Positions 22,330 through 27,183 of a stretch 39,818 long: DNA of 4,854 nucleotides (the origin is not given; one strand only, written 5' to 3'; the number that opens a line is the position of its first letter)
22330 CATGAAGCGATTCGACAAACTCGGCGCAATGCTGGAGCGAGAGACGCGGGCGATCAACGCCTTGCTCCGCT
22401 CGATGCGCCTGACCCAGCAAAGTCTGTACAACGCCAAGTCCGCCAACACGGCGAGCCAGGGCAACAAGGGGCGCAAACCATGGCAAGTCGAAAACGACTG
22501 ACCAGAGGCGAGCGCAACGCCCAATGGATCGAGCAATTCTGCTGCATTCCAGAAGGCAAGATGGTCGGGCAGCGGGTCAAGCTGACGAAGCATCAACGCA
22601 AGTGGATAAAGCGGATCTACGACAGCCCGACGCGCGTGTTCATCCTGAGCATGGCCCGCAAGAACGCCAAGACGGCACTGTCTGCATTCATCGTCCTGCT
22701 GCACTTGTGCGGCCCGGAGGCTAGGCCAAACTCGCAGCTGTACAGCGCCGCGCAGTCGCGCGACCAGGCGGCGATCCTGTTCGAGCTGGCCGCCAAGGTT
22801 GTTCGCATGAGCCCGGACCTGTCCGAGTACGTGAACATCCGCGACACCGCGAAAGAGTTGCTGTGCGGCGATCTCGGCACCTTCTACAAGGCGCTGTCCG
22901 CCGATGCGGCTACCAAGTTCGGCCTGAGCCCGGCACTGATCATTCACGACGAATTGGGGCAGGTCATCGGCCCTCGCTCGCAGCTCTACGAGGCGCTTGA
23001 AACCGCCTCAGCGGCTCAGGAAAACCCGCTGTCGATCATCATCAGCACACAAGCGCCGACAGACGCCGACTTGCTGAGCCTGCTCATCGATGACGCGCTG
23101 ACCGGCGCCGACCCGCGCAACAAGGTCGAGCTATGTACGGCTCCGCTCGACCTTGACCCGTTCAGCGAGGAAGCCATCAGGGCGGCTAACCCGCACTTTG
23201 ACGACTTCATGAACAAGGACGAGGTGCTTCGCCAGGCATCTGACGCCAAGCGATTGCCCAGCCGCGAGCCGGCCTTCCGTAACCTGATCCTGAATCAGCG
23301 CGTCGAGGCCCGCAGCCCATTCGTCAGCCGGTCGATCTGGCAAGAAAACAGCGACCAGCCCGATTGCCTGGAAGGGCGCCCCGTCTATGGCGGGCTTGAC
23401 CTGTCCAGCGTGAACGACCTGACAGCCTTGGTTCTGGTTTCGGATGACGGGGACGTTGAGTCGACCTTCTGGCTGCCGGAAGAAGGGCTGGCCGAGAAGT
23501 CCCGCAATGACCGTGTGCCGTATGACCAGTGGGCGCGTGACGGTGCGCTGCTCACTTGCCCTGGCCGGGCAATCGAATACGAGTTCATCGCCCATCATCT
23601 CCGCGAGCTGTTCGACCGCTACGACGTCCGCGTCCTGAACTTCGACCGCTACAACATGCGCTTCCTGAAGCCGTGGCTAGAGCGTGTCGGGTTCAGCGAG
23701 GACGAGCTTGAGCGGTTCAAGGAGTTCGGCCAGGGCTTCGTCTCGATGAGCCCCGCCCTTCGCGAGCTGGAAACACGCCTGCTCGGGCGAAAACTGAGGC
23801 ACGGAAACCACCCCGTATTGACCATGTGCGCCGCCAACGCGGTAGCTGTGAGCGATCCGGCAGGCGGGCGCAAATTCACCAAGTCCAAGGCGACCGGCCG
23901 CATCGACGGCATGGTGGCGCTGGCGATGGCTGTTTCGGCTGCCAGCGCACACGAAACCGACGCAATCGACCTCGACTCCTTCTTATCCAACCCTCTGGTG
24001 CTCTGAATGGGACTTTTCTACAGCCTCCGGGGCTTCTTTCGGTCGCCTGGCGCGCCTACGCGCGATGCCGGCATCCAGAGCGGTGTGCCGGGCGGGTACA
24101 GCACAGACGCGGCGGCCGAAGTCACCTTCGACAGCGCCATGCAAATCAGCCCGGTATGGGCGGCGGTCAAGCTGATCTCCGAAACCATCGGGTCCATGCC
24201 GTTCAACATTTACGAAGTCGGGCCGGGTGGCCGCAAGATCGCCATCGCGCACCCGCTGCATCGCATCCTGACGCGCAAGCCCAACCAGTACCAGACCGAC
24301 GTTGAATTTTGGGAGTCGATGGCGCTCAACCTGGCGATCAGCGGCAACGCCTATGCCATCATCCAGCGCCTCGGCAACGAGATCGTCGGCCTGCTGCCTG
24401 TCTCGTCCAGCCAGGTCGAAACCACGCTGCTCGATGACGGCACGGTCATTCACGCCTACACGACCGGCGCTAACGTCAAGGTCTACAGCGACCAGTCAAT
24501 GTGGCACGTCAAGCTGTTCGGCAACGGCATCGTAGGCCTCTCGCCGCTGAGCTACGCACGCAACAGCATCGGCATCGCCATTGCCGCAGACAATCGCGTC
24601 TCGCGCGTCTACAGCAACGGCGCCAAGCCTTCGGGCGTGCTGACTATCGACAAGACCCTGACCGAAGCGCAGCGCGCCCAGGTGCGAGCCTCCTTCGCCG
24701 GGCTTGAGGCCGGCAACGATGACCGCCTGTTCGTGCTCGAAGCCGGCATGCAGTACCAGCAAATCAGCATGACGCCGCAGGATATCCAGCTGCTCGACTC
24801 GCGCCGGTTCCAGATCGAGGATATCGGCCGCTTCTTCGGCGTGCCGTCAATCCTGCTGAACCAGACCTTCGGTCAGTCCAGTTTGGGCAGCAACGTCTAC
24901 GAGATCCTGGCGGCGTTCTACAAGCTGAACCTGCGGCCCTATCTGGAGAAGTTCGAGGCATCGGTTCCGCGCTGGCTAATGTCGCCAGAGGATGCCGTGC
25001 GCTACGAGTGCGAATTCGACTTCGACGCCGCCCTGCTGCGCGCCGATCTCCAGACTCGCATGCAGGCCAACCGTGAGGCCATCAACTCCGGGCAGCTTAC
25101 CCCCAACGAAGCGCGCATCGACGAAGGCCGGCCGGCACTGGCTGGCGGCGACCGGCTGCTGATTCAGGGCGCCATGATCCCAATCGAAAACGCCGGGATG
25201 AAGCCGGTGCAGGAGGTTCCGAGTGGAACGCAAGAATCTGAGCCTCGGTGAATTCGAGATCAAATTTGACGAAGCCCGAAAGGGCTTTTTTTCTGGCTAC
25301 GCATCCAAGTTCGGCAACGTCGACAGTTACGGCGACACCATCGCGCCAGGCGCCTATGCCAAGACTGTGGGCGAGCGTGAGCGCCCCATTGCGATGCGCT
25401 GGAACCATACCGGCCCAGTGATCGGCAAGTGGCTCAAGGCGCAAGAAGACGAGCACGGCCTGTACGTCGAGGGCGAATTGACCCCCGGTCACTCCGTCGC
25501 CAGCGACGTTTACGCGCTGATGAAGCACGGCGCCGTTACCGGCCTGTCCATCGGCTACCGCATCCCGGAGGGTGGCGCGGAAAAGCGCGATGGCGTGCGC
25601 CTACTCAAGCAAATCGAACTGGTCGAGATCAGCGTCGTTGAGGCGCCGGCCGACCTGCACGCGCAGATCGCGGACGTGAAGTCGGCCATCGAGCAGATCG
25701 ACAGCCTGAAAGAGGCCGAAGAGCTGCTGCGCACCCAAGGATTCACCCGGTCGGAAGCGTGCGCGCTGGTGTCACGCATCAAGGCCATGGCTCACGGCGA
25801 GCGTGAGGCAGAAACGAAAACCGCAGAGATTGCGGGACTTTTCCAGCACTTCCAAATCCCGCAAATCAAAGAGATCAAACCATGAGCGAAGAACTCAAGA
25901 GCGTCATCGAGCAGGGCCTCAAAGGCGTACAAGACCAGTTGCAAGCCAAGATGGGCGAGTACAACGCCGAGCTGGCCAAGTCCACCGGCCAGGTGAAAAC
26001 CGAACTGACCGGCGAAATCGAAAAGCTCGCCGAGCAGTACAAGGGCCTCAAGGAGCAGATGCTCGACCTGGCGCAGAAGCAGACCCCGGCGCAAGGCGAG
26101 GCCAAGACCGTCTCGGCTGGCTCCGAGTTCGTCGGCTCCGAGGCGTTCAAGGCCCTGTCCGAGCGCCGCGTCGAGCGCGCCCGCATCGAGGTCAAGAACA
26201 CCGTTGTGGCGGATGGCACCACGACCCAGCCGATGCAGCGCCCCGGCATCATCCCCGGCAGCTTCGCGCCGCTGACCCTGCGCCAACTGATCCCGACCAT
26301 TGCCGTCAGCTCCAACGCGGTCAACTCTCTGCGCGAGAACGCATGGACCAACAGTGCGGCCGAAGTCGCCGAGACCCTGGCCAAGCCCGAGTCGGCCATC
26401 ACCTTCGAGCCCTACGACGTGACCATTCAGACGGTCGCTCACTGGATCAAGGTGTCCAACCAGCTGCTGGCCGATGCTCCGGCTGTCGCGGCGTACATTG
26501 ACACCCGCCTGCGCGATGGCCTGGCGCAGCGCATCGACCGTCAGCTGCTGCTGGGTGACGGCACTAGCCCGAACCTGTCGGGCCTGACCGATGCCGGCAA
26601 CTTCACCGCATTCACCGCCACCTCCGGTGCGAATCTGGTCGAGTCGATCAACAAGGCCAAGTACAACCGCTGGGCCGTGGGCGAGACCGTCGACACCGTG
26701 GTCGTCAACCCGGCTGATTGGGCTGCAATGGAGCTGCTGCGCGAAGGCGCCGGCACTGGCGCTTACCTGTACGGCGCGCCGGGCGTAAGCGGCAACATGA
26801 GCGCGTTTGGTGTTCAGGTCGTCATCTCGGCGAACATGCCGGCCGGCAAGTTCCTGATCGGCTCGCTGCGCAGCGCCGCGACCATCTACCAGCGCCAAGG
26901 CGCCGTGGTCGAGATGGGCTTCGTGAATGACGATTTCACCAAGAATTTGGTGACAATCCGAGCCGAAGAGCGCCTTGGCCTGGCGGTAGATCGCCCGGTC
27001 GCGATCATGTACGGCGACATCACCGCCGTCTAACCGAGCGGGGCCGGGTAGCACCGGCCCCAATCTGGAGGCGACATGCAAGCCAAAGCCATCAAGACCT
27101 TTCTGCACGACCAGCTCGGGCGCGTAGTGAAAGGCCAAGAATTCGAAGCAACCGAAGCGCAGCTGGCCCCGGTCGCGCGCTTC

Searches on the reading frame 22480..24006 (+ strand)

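Call 85: search_protein_families(library=phrogs, proteins=[window:22480-24006:+], max_evalue=0.00001)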
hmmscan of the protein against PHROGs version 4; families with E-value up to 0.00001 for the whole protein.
window:22480-24006:+ (508 aa): 4 families
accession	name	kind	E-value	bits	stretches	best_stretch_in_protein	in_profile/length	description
phrog_9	-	head and packaging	9.9e-111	372.9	1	10-495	185-670/812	terminase large subunit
phrog_2699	-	head and packaging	3.3e-71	240.7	1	211-503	14-308/315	terminase large subunit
phrog_7331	-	head and packaging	5.6e-18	65.6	1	415-494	19-98/113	terminase large subunit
phrog_4914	-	head and packaging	5.3e-11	43.5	1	55-145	109-204/213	terminase large subunit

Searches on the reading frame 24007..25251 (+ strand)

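Call 85: search_protein_families(library=phrogs, proteins=[window:24007-25251:+], max_evalue=0.00001)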
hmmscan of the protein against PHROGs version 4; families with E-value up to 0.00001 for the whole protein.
window:24007-25251:+ (414 aa): 6 families
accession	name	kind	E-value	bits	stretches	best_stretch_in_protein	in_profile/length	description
phrog_12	-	head and packaging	2e-100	338.7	1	1-400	48-440/646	portal protein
phrog_2662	-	head and packaging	3.3e-49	169.1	1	31-387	47-417/717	portal protein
phrog_5929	-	head and packaging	5.7e-43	147.8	1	195-405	5-214/228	portal protein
phrog_2271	-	head and packaging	1e-24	87.3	1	43-398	48-406/859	portal protein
phrog_21454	-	unknown function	9.8e-15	55.6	1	213-388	3-173/320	-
phrog_11323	-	unknown function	6.1e-13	50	1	295-402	11-118/130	-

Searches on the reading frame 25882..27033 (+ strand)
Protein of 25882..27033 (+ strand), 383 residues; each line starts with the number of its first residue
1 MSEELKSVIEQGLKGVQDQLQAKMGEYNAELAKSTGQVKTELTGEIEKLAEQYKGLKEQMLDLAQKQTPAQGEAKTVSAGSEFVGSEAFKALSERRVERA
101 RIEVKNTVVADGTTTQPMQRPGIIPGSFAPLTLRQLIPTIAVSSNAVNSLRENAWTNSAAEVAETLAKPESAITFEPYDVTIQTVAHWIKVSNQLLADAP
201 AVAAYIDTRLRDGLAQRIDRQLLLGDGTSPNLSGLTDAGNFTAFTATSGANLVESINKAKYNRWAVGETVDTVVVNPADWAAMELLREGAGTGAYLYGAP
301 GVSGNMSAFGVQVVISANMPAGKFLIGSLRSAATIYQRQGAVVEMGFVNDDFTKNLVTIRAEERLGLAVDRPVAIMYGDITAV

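Call 85: search_protein_families(library=phrogs, proteins=[window:25882-27033:+], max_evalue=0.00001)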
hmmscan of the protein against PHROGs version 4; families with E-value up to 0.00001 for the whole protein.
window:25882-27033:+ (383 aa): 3 families
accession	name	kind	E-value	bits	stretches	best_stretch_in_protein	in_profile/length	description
phrog_10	-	head and packaging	2e-53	183.5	1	13-382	265-637/752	major head protein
phrog_2263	-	head and packaging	4.4e-15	56.6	1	130-382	293-545/551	major head protein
phrog_617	-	head and packaging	6.6e-12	46.1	1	125-379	357-622/626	major head protein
